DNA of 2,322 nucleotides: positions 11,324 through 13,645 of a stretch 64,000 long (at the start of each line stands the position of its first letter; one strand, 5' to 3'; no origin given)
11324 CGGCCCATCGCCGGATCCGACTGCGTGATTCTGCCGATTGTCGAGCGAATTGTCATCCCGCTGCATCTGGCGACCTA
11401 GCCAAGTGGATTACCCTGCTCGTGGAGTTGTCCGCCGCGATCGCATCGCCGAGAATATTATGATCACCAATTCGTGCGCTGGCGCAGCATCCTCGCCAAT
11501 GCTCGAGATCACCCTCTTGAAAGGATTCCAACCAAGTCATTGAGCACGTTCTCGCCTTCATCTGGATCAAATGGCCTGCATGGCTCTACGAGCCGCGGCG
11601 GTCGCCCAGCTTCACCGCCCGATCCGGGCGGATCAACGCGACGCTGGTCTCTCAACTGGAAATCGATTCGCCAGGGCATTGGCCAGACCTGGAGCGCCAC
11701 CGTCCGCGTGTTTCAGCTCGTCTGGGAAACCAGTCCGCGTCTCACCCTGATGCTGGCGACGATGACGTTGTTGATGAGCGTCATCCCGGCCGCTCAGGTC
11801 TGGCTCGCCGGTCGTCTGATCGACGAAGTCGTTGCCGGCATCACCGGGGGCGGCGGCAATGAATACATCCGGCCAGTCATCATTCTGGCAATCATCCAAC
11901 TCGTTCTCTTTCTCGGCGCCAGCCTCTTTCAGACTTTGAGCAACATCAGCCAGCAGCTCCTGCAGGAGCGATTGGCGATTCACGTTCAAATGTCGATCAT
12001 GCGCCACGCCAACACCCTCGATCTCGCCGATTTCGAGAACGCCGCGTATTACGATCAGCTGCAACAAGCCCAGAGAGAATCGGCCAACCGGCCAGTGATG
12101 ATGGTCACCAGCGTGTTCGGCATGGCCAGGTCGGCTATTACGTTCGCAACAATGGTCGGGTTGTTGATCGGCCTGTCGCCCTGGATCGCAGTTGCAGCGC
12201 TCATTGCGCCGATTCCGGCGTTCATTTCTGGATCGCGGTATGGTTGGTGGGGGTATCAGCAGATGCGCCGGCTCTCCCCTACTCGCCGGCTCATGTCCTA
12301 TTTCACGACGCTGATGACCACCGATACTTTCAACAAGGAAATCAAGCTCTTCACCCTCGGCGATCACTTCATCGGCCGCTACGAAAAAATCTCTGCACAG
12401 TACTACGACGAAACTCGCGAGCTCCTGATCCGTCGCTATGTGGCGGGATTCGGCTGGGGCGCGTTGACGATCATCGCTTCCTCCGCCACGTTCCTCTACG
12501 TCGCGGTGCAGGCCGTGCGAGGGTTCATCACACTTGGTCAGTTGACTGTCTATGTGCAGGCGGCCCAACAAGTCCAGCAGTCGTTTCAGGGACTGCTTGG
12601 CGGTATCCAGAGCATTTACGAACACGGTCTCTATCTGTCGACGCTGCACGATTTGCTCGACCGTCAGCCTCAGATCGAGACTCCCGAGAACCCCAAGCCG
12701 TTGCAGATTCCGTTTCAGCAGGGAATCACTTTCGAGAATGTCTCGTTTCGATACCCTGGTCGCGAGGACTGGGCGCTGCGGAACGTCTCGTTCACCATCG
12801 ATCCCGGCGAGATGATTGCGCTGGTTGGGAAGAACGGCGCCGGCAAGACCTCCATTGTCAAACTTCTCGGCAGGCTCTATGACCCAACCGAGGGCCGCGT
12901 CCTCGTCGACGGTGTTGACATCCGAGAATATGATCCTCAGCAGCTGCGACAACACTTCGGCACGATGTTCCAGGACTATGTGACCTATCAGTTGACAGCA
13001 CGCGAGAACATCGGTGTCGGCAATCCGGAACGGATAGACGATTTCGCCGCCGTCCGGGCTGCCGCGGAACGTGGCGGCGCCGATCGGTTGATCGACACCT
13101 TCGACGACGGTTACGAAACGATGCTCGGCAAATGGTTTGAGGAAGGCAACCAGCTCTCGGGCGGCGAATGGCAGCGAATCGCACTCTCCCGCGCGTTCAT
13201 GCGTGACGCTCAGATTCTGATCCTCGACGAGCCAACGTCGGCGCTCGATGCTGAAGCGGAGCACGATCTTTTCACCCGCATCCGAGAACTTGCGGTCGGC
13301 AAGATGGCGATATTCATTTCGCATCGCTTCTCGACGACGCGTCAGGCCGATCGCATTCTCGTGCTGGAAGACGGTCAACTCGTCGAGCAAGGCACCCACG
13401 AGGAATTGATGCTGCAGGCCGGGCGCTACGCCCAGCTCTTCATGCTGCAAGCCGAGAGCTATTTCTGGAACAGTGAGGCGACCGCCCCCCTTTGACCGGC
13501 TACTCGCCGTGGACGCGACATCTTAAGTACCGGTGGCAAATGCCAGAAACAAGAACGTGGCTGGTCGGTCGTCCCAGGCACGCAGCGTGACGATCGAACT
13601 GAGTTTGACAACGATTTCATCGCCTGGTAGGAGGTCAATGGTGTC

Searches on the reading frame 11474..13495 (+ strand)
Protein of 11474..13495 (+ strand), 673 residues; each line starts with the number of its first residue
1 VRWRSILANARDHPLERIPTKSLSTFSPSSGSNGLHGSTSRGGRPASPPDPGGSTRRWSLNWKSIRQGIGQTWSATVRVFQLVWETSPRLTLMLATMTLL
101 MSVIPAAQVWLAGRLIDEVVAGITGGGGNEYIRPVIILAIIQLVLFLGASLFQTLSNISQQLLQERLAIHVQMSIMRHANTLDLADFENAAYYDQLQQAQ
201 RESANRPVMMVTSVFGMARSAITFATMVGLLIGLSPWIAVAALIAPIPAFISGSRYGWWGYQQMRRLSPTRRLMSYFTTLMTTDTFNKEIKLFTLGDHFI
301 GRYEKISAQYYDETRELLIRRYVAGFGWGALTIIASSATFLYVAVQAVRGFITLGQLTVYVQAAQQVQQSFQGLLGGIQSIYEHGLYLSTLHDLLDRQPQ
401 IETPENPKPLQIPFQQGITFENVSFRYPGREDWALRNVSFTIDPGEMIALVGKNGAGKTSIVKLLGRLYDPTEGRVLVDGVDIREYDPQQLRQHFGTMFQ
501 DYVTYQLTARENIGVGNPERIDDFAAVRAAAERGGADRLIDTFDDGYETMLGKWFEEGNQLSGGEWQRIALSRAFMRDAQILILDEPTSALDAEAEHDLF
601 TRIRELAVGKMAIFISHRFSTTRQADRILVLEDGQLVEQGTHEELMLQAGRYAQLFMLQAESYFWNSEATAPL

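Call 34: search_protein_families(library=pfam, proteins=[window:11474-13495:+], max_evalue=0.0001)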
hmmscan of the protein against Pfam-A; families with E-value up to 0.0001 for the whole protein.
window:11474-13495:+ (673 aa): 3 families
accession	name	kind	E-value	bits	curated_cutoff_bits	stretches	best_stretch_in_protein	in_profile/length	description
PF00005.33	ABC_tran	-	5.7e-33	114.9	25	1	435-589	1-137/137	ABC transporter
PF02463.25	SMC_N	-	2.1e-06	27.8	40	0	559-630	135-210/220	RecF/RecN/SMC N terminal domain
PF13304.12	AAA_21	-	1.3e-05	25.9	27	0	448-468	2-22/304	AAA domain, putative AbiEii toxin, Type IV TA system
